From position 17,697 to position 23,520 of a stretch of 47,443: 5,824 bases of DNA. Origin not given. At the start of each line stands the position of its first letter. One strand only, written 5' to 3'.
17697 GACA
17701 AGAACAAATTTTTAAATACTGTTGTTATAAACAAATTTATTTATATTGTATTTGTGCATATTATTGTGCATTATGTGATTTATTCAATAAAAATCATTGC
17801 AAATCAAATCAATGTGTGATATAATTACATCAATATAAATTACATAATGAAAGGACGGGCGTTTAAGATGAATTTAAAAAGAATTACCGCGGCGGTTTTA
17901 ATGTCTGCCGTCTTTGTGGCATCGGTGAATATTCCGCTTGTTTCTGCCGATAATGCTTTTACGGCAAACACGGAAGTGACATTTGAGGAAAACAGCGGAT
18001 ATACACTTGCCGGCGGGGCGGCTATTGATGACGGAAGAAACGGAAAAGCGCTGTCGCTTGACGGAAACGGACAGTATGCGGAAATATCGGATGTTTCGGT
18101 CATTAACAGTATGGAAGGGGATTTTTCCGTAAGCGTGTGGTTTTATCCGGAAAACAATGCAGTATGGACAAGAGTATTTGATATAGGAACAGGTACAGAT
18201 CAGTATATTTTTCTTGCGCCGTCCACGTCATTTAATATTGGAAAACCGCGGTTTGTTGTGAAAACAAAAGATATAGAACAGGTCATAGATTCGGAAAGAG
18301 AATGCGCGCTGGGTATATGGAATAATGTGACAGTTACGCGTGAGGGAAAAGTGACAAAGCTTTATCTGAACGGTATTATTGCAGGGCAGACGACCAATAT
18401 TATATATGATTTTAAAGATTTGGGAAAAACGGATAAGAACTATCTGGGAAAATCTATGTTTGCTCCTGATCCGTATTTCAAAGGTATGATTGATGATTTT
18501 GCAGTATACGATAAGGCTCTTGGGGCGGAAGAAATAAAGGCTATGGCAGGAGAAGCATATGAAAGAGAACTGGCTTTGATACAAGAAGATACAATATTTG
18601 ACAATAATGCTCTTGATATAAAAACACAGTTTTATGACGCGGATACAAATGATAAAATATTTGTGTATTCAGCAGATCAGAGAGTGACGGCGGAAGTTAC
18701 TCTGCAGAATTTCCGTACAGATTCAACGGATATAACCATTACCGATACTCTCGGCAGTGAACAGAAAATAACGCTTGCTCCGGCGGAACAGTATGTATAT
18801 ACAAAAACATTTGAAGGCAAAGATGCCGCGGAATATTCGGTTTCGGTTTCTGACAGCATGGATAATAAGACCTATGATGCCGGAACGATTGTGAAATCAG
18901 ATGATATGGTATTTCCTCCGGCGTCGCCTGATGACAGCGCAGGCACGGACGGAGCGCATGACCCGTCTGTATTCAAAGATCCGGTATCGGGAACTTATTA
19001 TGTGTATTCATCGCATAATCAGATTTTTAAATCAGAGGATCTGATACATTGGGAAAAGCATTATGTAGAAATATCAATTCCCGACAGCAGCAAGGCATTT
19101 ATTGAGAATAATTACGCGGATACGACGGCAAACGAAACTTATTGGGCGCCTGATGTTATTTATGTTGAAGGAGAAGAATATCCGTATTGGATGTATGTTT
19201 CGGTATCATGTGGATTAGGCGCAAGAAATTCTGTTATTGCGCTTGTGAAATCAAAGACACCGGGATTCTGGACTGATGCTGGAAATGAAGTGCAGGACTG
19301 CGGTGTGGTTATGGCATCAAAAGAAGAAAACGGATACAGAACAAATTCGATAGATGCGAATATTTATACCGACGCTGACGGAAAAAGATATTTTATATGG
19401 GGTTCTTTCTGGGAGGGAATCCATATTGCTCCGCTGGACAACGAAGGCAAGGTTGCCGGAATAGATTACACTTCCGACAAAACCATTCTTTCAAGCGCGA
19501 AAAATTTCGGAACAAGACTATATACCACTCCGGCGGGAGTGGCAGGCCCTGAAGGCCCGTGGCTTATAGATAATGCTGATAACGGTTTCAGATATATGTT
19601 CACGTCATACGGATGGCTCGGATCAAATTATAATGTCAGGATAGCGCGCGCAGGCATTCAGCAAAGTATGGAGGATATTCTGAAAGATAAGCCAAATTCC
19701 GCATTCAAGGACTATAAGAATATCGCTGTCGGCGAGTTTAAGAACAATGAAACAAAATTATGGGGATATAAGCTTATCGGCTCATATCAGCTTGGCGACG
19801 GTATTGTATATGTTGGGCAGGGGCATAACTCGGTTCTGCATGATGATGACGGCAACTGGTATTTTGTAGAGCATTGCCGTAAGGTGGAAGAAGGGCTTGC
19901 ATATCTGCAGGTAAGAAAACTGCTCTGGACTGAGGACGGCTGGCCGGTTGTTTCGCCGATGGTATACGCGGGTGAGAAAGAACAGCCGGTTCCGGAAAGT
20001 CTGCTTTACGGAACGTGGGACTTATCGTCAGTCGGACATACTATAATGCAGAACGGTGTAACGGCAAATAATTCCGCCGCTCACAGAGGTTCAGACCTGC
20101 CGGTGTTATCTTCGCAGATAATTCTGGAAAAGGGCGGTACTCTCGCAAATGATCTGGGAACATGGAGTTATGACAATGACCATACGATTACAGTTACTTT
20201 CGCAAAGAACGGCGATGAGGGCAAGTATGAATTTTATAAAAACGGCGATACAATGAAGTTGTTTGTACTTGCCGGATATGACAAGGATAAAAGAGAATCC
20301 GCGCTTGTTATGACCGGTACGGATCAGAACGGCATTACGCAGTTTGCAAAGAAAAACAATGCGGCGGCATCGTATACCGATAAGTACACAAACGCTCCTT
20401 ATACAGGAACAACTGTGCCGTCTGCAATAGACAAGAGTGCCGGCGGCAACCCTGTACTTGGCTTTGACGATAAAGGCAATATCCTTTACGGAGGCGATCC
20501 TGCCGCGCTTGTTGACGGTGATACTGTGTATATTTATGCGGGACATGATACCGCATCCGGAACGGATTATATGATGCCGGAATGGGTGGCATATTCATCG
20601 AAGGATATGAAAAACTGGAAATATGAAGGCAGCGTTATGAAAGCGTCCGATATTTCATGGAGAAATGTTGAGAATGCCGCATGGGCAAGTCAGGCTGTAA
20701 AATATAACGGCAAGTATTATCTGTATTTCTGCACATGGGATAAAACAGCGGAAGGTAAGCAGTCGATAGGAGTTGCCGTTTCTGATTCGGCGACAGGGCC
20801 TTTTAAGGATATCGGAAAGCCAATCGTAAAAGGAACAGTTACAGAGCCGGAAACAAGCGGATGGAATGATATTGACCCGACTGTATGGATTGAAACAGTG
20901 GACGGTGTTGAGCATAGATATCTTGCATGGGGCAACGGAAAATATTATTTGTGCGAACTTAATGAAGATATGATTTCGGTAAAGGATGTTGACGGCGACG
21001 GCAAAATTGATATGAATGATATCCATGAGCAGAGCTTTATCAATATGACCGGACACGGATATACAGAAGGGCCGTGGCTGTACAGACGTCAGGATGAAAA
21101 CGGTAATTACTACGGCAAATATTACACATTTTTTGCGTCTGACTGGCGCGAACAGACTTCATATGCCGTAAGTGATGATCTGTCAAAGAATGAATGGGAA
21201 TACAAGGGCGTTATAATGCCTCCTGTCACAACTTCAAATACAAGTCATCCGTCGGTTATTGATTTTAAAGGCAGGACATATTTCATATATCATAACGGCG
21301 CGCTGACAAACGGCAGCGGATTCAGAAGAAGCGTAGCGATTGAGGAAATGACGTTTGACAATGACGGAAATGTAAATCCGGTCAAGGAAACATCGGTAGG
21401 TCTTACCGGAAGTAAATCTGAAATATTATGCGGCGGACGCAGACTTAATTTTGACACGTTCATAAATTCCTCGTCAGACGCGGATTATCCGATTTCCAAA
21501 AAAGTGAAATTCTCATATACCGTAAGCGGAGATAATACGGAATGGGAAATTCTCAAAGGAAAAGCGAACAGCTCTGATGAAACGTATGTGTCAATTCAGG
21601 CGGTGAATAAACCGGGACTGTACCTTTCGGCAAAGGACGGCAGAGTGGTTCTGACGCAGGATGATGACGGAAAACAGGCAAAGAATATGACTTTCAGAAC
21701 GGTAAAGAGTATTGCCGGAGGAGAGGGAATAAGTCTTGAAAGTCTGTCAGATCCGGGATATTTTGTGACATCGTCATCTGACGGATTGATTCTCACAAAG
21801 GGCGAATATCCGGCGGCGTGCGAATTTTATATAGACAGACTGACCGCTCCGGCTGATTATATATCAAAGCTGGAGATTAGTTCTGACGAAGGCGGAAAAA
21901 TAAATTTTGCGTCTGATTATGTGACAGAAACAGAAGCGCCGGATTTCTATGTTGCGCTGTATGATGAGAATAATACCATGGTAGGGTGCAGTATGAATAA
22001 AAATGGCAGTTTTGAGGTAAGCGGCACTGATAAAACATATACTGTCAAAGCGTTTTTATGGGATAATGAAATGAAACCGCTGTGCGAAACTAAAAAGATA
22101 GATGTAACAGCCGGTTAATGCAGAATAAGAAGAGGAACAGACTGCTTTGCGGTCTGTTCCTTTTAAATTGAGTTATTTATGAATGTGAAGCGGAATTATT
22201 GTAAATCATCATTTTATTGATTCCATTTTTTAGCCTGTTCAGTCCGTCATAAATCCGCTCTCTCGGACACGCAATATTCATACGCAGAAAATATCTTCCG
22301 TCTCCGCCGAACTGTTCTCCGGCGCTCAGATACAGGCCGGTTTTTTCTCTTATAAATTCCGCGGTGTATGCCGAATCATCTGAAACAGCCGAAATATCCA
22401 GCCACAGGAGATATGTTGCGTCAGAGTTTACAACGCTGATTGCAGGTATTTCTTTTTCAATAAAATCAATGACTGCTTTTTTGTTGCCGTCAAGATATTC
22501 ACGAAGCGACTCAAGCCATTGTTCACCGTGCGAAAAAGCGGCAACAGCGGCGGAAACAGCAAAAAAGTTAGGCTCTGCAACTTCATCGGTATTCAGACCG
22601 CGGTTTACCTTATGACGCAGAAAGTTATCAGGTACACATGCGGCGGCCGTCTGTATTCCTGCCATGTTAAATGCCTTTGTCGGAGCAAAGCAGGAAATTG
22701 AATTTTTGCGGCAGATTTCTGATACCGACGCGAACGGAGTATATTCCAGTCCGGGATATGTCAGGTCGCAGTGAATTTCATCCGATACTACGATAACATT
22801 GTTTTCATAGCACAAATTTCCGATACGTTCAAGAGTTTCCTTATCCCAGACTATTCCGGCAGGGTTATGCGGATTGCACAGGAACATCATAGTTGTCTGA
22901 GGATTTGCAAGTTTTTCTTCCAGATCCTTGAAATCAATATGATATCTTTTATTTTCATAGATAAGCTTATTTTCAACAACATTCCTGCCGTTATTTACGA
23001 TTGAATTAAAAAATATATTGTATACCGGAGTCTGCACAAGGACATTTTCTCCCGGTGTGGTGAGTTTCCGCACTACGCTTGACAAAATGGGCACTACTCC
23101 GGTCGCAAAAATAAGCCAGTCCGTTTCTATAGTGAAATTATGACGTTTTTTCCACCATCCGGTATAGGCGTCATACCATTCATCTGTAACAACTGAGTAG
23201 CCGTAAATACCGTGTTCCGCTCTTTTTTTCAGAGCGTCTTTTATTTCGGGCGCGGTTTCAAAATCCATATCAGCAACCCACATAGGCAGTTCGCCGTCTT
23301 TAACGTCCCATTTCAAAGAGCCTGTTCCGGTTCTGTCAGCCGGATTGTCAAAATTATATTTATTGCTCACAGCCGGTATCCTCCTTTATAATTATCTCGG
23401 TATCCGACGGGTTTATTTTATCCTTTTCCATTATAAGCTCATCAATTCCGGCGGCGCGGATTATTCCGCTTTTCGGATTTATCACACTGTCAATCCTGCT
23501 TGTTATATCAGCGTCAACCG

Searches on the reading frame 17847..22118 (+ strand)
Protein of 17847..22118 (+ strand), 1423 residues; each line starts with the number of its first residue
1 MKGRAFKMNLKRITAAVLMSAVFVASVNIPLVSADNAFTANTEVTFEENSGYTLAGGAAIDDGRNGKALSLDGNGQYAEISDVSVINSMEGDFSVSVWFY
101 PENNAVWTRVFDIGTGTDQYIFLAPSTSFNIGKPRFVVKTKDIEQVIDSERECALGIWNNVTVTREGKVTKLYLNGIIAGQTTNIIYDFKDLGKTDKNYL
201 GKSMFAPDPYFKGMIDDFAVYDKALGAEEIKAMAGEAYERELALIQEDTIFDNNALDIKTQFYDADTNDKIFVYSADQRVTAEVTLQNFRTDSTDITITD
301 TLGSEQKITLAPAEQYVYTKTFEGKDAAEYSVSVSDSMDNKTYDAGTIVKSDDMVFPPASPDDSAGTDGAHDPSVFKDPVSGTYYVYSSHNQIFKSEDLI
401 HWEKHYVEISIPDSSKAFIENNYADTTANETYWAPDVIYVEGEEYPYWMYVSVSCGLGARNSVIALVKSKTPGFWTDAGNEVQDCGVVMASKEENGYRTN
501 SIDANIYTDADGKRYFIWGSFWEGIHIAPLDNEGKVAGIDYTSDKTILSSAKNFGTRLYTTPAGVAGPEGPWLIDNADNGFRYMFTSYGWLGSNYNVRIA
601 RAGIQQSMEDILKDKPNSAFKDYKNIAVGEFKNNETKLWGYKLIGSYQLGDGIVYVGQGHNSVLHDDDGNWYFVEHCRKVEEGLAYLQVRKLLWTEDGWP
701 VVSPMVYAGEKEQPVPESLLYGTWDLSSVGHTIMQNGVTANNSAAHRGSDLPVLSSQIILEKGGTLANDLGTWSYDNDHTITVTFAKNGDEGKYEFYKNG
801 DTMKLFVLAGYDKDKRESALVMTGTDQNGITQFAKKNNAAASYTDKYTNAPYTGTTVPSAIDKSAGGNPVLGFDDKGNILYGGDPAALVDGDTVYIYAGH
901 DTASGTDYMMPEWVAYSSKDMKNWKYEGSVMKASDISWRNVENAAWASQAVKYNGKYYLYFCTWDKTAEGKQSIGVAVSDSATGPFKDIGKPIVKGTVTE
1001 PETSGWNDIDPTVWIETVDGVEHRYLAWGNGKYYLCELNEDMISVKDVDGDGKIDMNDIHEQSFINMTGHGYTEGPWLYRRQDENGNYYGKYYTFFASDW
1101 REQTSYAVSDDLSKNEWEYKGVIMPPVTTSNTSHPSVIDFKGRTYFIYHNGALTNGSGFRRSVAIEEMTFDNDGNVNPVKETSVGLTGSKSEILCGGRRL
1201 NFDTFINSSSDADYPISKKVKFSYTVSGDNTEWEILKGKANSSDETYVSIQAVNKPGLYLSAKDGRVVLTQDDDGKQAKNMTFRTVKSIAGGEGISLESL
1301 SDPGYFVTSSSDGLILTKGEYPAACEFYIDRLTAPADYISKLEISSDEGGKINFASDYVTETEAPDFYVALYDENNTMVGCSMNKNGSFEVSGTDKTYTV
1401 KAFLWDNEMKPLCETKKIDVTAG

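Call 59: search_protein_families(library=pfam, proteins=[window:17847-22118:+], max_evalue=0.00001)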
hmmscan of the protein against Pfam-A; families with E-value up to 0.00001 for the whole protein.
window:17847-22118:+ (1423 aa): 4 families
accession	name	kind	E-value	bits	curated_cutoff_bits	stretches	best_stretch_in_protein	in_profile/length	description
PF04616.20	Glyco_hydro_43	-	5.9e-60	203.5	32.2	2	884-1174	12-286/288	Glycosyl hydrolases family 43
PF13385.13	Laminin_G_3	-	9.4e-26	91.2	27.6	1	72-231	1-151/151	Concanavalin A-like lectin/glucanases superfamily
PF16369.11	GH43_C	-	4.2e-09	37.3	23.4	1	704-832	1-98/100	C-terminal lipocalin-like domain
PF05270.19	AbfB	-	4.2e-09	37.1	22.8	1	1224-1315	30-119/137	Alpha-L-arabinofuranosidase B (ABFB) domain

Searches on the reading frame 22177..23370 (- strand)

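Call 59: search_protein_families(library=pfam, proteins=[window:22177-23370:-], max_evalue=0.00001)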
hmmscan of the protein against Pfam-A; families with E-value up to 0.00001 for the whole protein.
window:22177-23370:- (397 aa): 1 family
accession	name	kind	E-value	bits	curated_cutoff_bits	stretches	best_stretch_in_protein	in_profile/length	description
PF00155.27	Aminotran_1_2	-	2.7e-38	132.6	19.7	1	34-374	10-355/361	Aminotransferase class I and II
